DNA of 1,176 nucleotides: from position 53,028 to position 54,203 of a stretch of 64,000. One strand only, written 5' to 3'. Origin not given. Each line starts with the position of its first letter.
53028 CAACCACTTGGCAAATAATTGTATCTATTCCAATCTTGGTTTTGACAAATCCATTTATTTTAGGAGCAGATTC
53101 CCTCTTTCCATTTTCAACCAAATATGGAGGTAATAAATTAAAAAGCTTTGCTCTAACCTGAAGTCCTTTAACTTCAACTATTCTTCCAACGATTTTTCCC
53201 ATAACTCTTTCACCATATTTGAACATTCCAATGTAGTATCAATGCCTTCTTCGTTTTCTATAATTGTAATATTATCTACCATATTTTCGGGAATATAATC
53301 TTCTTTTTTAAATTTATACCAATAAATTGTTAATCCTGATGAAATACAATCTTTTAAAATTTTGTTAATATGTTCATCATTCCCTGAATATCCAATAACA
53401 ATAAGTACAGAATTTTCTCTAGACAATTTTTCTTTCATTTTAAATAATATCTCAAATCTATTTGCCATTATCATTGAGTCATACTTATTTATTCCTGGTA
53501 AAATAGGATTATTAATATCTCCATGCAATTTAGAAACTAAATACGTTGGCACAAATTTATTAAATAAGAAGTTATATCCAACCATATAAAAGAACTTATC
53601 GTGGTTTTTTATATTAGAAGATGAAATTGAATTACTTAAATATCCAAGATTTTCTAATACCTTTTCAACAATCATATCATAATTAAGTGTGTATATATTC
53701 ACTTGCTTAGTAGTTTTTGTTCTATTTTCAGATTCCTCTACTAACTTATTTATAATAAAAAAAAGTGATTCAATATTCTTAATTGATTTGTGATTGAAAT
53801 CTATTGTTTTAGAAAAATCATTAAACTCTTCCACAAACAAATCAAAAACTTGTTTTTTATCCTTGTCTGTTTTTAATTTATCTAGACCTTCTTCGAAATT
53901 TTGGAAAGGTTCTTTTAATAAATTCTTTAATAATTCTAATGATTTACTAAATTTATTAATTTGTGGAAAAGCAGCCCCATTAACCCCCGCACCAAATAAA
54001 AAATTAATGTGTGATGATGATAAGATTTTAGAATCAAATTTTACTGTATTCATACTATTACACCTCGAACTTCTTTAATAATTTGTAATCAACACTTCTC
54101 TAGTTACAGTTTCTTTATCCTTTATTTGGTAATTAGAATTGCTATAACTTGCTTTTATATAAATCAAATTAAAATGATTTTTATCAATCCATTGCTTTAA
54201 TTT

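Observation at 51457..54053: SIR2-HerA anti-phage defense pair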

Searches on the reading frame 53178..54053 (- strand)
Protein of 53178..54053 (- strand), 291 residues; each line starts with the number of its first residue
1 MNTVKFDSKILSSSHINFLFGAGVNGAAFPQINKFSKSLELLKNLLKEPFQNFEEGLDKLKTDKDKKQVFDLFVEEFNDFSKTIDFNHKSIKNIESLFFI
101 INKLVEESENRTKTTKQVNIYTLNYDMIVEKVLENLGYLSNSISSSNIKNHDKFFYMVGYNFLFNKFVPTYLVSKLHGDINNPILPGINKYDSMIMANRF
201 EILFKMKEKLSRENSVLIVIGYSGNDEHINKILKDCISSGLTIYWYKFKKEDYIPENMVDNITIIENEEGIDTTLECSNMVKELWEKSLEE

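Call 3: search_protein_families(library=pfam, proteins=[window:53178-54053:-], max_evalue=0.01)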
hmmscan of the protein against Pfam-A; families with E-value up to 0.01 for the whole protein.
window:53178-54053:- (291 aa): 2 families
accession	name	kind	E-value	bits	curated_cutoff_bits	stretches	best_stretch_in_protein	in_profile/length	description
PF13289.12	SIR2_2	-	4.5e-10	40.2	24.5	1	120-242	3-111/141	SIR2-like domain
PF03961.19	FapA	-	0.0069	16.5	31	0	26-116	148-239/272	Flagellar Assembly Protein A beta solenoid domain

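Call 4: search_protein_families(library=padloc, proteins=[window:53178-54053:-], max_evalue=0.01)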
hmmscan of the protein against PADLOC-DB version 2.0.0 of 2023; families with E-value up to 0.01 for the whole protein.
window:53178-54053:- (291 aa): 26 families (the best 25 are shown)
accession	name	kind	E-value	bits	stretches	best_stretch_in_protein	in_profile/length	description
PDLC04089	SIR2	-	1.7e-15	55.1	2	187-269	205-286/336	-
PDLC04084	SIR2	-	4.9e-15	53.7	2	186-238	280-332/414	-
PDLC04093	SIR2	-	1.5e-12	45.3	2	182-271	237-333/395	-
PDLC04080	SIR2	-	1.2e-11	42.4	2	184-237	236-290/347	-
PDLC02186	SIR2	-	5.3e-11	40.2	1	184-237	271-324/412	-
PDLC04076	SIR2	-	6.6e-11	40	1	182-237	266-321/406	-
PDLC04087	SIR2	-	2.6e-09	34.4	1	184-278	222-320/343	-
PDLC04079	SIR2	-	7.8e-09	32.6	2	210-238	317-345/430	-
PDLC02420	Aga_SIR2-PNTD1-PNTD2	-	7.8e-09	32.3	1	114-239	129-238/1010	Class I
PDLC04094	SIR2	-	2.1e-08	31.8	1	185-240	231-286/399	-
PDLC02414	Aga_SIR2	-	2.6e-08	31.6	2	208-240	217-249/313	-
PDLC02408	Aga_SIR2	-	3.4e-08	31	1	112-239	143-277/343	Class II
PDLC02419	Aga_SIR2-PNTD1-PNTD2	-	5e-08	30.1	1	119-256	122-249/558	Class I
PDLC04090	SIR2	-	7.7e-08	29.9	1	186-234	288-336/426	-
PDLC04082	SIR2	-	2.1e-07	28.2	1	184-242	223-280/345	-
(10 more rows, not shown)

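Call 5: search_protein_families(library=ncbifam, proteins=[window:53178-54053:-], max_evalue=0.01)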
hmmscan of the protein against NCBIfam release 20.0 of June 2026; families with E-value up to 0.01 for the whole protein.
window:53178-54053:- (291 aa): 1 family
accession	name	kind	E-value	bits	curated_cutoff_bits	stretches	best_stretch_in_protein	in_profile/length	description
NF042942.1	SIR2_antiphage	equivalog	1.6e-09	37.3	500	1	182-237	263-318/392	SIR2 family anti-phage-associated protein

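Call 6: search_solved_structures(query=window:53178-54053:-, max_evalue=1, show_alignments=4)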
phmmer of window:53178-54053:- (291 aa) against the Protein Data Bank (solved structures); distinct sequences matched with E-value up to 1: 7.
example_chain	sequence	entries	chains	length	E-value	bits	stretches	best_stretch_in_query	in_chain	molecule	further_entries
8w9l_A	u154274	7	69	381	4.8e-05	26.1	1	186-240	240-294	SIR2-like domain-containing protein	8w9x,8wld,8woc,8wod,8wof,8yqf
8j4u_A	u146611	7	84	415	0.001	21.7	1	183-238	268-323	SIR2-like domain-containing protein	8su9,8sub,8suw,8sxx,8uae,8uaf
8yhx_G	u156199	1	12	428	0.46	13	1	184-252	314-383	SIR2 family protein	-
3aq9_A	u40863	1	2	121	0.74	12.3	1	75-139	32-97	Group 1 truncated hemoglobin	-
3aq5_A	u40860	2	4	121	0.74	12.3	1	75-139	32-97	Group 1 truncated hemoglobin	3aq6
3aq7_A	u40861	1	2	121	0.75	12.3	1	75-139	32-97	Group 1 truncated hemoglobin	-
3aq8_A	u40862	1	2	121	0.75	12.3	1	75-139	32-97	Group 1 truncated hemoglobin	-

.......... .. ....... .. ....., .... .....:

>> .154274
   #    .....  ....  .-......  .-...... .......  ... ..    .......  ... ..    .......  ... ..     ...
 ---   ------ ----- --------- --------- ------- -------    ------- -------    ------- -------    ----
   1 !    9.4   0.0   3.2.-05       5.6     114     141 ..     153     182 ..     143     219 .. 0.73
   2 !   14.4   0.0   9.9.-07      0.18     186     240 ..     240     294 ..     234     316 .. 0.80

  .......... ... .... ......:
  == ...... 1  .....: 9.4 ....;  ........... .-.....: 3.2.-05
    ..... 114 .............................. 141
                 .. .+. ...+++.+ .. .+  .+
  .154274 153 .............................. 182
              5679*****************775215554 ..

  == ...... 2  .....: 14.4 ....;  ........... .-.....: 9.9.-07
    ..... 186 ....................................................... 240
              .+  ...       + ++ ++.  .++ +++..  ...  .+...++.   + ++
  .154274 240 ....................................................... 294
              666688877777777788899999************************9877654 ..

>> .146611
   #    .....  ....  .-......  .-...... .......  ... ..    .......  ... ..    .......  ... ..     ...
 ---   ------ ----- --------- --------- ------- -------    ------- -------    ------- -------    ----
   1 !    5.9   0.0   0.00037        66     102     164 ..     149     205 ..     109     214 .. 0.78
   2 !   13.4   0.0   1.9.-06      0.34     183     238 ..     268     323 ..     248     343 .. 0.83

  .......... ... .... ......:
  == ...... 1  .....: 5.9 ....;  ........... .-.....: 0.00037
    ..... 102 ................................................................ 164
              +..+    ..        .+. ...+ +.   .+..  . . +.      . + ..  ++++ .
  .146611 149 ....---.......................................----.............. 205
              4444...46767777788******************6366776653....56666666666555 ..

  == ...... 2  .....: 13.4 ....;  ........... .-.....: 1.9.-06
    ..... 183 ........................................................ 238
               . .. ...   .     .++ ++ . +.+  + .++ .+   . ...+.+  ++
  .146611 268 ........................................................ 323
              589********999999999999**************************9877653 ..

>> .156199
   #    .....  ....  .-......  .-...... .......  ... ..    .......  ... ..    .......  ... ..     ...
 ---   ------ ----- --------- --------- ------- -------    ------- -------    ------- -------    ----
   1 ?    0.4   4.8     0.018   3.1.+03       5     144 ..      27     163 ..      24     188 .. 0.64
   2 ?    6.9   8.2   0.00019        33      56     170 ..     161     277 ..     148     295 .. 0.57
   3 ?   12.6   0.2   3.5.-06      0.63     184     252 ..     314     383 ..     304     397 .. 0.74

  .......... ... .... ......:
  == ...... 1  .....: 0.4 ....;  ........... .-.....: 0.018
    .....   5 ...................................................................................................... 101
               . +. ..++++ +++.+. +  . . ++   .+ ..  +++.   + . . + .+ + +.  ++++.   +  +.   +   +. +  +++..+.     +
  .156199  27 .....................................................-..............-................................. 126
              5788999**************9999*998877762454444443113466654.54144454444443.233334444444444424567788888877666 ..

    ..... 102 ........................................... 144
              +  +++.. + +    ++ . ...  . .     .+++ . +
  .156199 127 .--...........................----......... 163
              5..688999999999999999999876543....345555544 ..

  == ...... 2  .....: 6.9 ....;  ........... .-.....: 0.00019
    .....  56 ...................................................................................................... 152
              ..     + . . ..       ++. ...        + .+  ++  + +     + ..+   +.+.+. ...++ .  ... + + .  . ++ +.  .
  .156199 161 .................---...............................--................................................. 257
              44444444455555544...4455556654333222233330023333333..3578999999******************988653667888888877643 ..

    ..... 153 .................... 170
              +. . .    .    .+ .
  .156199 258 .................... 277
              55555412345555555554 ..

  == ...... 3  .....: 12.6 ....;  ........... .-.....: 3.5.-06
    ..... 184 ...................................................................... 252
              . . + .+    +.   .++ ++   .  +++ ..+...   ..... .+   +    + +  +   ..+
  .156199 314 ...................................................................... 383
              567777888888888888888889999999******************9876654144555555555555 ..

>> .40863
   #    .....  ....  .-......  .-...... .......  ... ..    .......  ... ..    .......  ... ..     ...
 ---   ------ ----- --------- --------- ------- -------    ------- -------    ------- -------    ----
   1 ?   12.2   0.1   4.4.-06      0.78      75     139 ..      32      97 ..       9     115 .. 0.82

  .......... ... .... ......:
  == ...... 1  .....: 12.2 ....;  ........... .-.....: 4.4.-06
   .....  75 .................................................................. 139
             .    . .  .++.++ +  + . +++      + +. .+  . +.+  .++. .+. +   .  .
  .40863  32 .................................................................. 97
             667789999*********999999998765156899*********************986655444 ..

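Call 8: find_homologous_proteins(query=window:53178-54053:-, max_evalue=0.001)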
Query window:53178-54053:- (291 aa): 363 proteins with E <= 0.001 among 1897 candidates; the best 120 are listed.
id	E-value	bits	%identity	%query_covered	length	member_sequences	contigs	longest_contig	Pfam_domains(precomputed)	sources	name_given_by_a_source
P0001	6.5e-171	585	92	100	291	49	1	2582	PF13289.13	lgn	-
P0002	2.5e-164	563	88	100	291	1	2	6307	PF13289.13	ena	-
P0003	1.2e-163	561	88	100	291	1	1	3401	PF13289.13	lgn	-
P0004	1.6e-158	544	85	100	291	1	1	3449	PF13289.13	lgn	-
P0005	1.6e-153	528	84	100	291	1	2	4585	PF13289.13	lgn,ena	-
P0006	3.4e-151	520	82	100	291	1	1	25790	PF13289.13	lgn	-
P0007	7.0e-136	470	72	100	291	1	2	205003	PF13289.13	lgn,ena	-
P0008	1.1e-132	460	71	100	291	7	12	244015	PF13289.13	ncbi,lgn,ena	-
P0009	1.4e-132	459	72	100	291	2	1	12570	PF13289.13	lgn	-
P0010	1.2e-131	456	74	99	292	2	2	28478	PF13289.13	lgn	-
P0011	1.3e-131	456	71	100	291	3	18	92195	PF13289.13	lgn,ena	-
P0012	4.9e-111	389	61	99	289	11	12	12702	PF13289.13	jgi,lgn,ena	-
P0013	1.6e-108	380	59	99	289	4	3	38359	PF13289.13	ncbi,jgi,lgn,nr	ncbi:MAG: SIR2 family protein [Bacilli bacterium]|jgi:hypothetical protein|nr:SIR2 family protein [B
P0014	4.8e-107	375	61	99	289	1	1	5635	PF13289.13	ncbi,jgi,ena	ncbi:MAG: SIR2 family protein [Bacteroidales bacterium]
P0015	1.8e-104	367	58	100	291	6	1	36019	PF13289.13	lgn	-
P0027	1.0e-98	348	57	98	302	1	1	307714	PF13289.13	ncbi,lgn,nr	ncbi:SIR2 family protein [Erysipelothrix rhusiopathiae]|nr:SIR2 family protein [Erysipelothrix rhusi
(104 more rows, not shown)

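Call 10: find_encoding_contigs(protein=P0008, flank=8000, max_places=3)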
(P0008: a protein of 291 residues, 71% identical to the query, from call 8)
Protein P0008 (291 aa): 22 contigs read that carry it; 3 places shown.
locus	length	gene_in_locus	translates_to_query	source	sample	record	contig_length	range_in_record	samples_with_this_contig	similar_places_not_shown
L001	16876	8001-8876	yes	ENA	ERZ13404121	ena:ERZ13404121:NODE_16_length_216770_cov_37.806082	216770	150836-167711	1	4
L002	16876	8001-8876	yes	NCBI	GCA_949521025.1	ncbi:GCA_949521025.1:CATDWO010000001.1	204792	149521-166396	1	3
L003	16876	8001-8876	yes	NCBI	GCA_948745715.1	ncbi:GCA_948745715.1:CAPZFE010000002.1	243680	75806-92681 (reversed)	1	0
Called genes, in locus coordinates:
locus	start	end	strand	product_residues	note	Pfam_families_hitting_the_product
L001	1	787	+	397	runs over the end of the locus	PF13477:Glyco_trans_4_2 (weak), PF13439:Glyco_transf_4, PF13579:Glyco_trans_4_4, PF00534:Glycos_transf_1, PF13692:Glyco_trans_1_4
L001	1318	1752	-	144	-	-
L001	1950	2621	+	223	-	-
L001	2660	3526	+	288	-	-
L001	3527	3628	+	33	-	-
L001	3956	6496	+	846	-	PF00145:DNA_methylase, PF05175:MTS (weak), PF07669:Eco57I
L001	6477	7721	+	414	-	-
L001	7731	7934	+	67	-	PF13560:HTH_31, PF12844:HTH_19, PF01381:HTH_3, PF13443:HTH_26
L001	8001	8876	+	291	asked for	PF13289:SIR2_2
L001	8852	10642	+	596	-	PF01580:FtsK_SpoIIIE (faint), PF01935:DUF87, PF05872:HerA_C (faint)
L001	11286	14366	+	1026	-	-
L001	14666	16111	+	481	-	PF00860:Xan_ur_permease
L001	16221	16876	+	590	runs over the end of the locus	PF07470:Glyco_hydro_88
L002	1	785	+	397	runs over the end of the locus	PF13477:Glyco_trans_4_2 (weak), PF13439:Glyco_transf_4, PF13579:Glyco_trans_4_4, PF00534:Glycos_transf_1, PF13692:Glyco_trans_1_4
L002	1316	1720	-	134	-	-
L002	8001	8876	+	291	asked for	PF13289:SIR2_2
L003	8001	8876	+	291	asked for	PF13289:SIR2_2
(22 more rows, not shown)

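Call 11: find_encoding_contigs(protein=P0027, flank=8000, max_places=2)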
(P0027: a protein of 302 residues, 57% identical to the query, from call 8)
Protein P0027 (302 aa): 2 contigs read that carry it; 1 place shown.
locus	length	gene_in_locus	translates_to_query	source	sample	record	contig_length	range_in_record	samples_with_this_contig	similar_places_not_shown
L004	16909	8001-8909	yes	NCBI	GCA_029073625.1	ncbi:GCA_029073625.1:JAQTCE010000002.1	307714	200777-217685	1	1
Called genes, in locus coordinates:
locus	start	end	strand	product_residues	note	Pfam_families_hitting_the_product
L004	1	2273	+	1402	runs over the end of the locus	PF17961:Big_8, PF05737:Collagen_bind, PF13620:CarboxypepD_reg (faint), PF05737:Collagen_bind, PF17210:SdrD_B (faint), PF05737:Collagen_bind, PF17802:SpaA, PF17802:SpaA, +2 more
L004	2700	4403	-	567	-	PF02534:T4SS-DNA_transf, PF10412:TrwB_AAD_bind, PF12696:TraG-D_C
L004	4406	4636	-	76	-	-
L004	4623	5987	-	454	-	PF13154:DUF3991, PF13155:Toprim_2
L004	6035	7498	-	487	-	PF18555:MobL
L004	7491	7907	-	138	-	-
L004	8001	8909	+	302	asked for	PF13289:SIR2_2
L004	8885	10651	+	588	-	PF01580:FtsK_SpoIIIE (faint), PF01935:DUF87, PF05872:HerA_C (faint)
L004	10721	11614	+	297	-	PF09518:RE_HindIII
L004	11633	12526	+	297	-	PF01170:UPF0020 (faint), PF01555:N6_N4_Mtase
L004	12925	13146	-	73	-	PF19598:DUF6103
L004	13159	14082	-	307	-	PF14192:DUF4314, PF19854:DUF6329 (weak), PF12957:DUF3846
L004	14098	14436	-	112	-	-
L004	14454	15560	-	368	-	PF01551:Peptidase_M23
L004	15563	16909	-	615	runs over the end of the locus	PF01580:FtsK_SpoIIIE (weak), PF19044:P-loop_TraG, PF01935:DUF87, PF12846:AAA_10 (weak)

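Call 12: find_encoding_contigs(protein=window:53178-54053:-, flank=10000, max_places=3)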
Protein window:53178-54053:- (291 aa): 4 contigs read that carry it; 3 places shown.
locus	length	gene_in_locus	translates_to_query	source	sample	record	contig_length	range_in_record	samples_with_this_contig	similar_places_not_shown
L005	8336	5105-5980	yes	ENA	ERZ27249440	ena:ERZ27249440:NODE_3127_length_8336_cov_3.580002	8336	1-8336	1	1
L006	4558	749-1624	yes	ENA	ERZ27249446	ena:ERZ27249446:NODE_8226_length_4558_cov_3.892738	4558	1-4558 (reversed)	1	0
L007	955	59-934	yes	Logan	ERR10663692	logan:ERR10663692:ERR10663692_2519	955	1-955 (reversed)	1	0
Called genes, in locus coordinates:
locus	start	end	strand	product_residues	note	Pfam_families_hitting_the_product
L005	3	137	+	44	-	?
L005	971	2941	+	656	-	PF09491:RE_AlwI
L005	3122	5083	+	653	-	PF02086:MethyltransfD12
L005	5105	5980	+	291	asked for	PF13289:SIR2_2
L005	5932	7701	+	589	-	PF01580:FtsK_SpoIIIE (faint), PF01935:DUF87, PF05872:HerA_C (faint)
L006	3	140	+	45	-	?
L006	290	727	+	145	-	PF02086:MethyltransfD12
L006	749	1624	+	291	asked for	PF13289:SIR2_2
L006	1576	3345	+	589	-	PF01580:FtsK_SpoIIIE (faint), PF01935:DUF87, PF05872:HerA_C (faint)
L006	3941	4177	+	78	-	-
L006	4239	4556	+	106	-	?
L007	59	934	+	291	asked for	PF13289:SIR2_2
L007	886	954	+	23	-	?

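Call 17: search_solved_structures(query=A1, max_evalue=0.01, show_alignments=3)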
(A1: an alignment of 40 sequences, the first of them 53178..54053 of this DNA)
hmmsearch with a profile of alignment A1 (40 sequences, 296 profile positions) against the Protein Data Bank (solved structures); distinct sequences matched with E-value up to 0.01: 3.
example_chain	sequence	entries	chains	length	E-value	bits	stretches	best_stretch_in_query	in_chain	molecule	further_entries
8w9l_A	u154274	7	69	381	2.1e-10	43.8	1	186-251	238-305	SIR2-like domain-containing protein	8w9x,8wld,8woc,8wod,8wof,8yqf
8yhx_G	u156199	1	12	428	3.3e-07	33.3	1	185-241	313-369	SIR2 family protein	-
8j4u_A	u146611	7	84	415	4e-07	33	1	185-239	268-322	SIR2-like domain-containing protein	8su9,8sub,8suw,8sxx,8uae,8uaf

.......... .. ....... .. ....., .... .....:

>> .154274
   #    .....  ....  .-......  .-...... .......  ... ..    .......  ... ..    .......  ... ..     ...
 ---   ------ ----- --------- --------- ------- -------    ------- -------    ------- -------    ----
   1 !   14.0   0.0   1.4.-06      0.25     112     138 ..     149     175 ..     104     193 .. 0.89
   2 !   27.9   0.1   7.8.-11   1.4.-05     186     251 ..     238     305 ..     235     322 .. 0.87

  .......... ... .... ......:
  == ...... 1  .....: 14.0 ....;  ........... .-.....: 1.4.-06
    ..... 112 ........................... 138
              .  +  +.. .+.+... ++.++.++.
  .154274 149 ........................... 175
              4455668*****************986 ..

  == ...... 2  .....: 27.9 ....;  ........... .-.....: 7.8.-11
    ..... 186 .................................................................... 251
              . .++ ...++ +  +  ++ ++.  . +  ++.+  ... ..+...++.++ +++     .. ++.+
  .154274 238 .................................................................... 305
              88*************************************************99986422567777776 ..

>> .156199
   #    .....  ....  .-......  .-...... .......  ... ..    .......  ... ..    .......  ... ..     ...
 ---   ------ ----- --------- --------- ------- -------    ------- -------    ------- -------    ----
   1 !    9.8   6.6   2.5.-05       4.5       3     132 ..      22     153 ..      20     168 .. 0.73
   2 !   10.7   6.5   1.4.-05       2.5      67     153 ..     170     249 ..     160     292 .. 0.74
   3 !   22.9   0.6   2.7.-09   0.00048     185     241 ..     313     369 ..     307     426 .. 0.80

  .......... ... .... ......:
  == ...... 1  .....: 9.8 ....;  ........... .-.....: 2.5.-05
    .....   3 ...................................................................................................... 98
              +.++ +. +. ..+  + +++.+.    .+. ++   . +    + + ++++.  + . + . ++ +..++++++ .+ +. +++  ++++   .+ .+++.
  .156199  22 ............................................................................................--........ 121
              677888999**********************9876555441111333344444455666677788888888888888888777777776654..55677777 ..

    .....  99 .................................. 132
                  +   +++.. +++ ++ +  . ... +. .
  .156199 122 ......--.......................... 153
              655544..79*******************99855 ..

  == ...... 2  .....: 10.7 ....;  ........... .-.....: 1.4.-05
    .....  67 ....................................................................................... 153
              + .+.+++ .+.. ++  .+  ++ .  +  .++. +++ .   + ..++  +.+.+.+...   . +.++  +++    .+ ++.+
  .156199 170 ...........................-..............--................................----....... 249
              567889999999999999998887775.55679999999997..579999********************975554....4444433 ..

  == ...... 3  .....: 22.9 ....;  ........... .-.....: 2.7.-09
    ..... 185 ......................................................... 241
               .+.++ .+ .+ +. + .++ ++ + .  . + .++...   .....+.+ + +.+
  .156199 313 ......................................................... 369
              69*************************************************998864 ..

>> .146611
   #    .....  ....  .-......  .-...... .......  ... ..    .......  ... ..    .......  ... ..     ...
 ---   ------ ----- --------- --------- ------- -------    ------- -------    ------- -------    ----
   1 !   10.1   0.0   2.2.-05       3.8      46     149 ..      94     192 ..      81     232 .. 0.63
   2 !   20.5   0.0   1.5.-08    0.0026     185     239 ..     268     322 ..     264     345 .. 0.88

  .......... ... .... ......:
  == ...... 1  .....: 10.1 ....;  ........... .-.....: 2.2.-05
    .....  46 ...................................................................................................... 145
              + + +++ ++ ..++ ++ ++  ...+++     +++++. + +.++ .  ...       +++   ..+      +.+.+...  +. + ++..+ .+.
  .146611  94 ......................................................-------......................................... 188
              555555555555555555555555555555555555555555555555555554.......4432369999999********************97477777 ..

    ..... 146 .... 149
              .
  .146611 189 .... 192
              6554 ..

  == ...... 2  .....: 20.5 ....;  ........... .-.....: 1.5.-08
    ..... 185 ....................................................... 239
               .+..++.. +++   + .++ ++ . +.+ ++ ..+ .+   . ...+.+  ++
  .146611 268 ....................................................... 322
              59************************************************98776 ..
